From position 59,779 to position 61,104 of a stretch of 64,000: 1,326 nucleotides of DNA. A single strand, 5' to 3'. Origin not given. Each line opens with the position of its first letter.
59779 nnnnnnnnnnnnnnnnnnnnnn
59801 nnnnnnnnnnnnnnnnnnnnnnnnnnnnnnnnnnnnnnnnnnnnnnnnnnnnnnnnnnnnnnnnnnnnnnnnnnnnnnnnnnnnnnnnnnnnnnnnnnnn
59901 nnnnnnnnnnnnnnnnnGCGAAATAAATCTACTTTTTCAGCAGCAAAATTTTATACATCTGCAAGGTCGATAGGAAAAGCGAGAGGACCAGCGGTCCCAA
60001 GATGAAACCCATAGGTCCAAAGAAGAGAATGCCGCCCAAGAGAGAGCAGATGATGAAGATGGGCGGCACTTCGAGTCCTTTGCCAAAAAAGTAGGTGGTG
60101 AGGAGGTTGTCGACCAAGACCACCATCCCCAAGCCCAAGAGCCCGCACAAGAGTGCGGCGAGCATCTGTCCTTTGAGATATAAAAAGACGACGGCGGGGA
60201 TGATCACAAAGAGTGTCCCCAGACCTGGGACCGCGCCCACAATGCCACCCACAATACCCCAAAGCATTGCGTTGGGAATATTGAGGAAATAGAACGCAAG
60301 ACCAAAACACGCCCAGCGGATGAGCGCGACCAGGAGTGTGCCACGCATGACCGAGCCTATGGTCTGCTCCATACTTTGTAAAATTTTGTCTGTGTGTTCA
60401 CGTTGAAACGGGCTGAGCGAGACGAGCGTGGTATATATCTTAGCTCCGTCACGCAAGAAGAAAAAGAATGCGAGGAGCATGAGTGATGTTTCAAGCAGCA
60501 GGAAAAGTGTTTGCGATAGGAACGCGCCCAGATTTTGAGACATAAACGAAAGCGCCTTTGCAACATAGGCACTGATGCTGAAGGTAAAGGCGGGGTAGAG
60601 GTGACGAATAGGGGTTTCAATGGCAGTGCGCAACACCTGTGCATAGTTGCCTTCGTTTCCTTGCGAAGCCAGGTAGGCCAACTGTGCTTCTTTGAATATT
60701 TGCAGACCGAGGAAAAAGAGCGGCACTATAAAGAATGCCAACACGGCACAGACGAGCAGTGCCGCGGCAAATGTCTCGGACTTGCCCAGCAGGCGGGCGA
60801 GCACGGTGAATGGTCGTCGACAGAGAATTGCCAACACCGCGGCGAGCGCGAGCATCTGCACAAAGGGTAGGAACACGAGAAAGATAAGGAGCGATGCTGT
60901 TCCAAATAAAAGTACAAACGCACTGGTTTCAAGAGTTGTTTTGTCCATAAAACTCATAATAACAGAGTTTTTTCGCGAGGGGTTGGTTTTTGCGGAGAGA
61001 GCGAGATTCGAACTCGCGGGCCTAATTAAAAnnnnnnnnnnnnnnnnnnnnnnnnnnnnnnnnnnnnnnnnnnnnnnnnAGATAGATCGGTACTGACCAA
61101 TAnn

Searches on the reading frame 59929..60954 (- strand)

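Call 26: search_protein_families(library=pfam, proteins=[window:59929-60954:-], max_evalue=0.001)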
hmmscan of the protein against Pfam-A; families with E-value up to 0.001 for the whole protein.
window:59929-60954:- (341 aa): 1 family
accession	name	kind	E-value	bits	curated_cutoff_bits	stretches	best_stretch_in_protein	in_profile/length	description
PF01594.21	AI-2E_transport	-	1.1e-39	136.9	34.3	1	16-334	5-326/327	AI-2E family transporter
